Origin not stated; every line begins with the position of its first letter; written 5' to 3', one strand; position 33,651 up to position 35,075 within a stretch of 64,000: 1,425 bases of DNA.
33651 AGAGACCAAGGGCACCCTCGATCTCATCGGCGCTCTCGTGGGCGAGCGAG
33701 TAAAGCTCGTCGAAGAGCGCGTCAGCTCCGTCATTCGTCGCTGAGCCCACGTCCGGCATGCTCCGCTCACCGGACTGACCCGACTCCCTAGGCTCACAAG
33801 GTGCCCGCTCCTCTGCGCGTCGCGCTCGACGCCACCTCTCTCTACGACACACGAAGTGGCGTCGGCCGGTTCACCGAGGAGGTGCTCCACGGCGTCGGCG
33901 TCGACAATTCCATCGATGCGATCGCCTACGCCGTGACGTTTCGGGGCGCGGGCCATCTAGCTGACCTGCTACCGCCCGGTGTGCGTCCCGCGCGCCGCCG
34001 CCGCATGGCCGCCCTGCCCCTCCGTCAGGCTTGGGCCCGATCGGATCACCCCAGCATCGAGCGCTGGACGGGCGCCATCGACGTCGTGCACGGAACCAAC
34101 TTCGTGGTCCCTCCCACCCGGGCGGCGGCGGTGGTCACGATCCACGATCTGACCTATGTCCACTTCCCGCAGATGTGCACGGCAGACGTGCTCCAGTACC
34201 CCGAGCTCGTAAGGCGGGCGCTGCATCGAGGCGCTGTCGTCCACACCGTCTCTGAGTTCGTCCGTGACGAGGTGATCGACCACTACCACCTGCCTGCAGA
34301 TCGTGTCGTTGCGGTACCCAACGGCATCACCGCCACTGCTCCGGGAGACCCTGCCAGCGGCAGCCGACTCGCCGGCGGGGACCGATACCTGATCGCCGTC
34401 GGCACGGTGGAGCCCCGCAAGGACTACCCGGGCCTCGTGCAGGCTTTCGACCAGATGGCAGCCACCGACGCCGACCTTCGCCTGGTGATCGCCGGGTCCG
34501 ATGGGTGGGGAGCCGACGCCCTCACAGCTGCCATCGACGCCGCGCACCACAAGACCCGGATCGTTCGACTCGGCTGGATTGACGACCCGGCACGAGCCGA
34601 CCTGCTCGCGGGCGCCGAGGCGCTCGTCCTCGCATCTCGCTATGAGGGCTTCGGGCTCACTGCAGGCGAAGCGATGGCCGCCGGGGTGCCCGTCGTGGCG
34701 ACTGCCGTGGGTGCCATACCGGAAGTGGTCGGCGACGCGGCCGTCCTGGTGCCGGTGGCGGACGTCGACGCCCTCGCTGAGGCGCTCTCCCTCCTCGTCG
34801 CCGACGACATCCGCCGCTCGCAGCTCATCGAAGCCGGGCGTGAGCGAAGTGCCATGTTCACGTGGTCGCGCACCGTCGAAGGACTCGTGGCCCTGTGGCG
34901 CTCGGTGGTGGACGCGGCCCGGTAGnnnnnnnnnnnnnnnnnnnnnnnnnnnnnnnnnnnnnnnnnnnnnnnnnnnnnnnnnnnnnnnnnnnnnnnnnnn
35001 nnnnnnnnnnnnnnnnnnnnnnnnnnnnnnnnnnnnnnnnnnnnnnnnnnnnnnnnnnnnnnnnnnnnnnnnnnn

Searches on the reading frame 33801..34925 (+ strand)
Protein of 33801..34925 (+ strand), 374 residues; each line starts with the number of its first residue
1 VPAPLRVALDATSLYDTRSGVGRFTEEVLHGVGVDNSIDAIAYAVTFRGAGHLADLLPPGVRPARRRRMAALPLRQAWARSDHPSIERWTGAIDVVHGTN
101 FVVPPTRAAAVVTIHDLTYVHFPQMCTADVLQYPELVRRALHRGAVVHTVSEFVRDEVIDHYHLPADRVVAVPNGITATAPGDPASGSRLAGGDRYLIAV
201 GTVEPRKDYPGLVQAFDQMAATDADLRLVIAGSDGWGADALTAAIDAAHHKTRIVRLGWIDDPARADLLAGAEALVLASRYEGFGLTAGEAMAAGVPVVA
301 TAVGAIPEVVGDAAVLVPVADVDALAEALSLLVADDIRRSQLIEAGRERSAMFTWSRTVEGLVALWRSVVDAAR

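Call 8: search_protein_families(library=pfam, proteins=[window:33801-34925:+], max_evalue=0.001)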
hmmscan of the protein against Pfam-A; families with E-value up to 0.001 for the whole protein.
window:33801-34925:+ (374 aa): 5 families
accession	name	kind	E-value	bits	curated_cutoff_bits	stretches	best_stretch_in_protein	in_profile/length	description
PF00534.26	Glycos_transf_1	-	1.2e-31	110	26.4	1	190-349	11-172/172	Glycosyl transferases group 1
PF13692.12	Glyco_trans_1_4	-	3.8e-28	99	27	1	195-335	2-142/142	Glycosyl transferases group 1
PF20706.3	GT4-conflict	-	3.7e-12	46.4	26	1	149-302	152-312/385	Family 4 Glycosyltransferase in conflict systems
PF13439.12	Glyco_transf_4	-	6.9e-10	39.6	28.5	1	71-176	49-166/170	Glycosyltransferase Family 4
PF13524.12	Glyco_trans_1_2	-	1.5e-07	31.9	25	1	216-360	6-140/144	Glycosyl transferase-like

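Call 61: search_protein_families(library=ncbifam, proteins=[window:33801-34925:+], max_evalue=0.001)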
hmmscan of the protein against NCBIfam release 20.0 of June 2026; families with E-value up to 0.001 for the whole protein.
window:33801-34925:+ (374 aa): 36 families (the best 25 are shown)
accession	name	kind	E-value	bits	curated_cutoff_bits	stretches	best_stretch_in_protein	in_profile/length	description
TIGR04047.1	MSMEG_0565_glyc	hypoth_equivalog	5.3e-30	104.7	259.85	1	135-365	130-370/373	MSMEG_0565 family glycosyltransferase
TIGR03088.1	stp2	hypoth_equivalog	4.7e-25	88.4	409.05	1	149-368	142-372/374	TIGR03088 family PEP-CTERM/XrtA system glycosyltransferase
NF041876.1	EPS_EpsE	equivalog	5.4e-25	88.5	400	1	191-349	211-375/389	exopolysaccharide biosynthesis GT4 family glycosyltransferase EpsE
TIGR03999.1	thiol_BshA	equivalog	2.5e-21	76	273.7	1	132-369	133-373/375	N-acetyl-alpha-D-glucosaminyl L-malate synthase BshA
TIGR02149.1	glgA_Coryne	subfamily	3.8e-21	75.6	302.4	1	139-370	140-391/391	glycogen synthase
TIGR03449.1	mycothiol_MshA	equivalog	1.4e-18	67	462.5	1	147-369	170-403/406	D-inositol-3-phosphate glycosyltransferase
NF053787.1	GlcN_PG_synth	equivalog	2.1e-17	63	480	1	260-370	250-360/361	N-acetylglucosaminyl phosphatidylglycerol synthase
NF038295.1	EPS_HpsP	equivalog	6.2e-15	55.1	550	1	140-368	151-386/388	hormogonium polysaccharide biosynthesis glycosyltransferase HpsP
NF041010.1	glycosy_Agl16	equivalog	1.1e-14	54.1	575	1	136-366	126-348/352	glycosylation protein Agl16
NF038229.1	Glyco4_Geo_Pelo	equivalog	4.2e-13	49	400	1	135-370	101-337/338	GPMC system family 4 glycosyltransferase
NF047684.1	TeichurnBiosyTuaC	equivalog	1.5e-10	40.6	550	1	199-343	224-362/391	teichuronic acid biosynthesis protein TuaC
NF050063.1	ProtGlycPglJ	equivalog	3.5e-10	39.6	500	1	155-353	156-350/363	N-acetylgalactosamine-N,N'-diacetylbacillosaminyl-diphospho-undecaprenol 4-alpha-N-acetylgalactosaminyltransferase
NF038011.1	PelF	equivalog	1.9e-09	37.1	100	1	165-353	278-475/489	GT4 family glycosyltransferase PelF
TIGR04157.1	glyco_rSAM_CFB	subfamily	2e-09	36.9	400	1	149-315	175-344/406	TIGR04157 family glycosyltransferase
TIGR04063.1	stp3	hypoth_equivalog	2.9e-09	36.3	442.05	1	138-368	152-394/397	TIGR04063 family PEP-CTERM/XrtA system glycosyltransferase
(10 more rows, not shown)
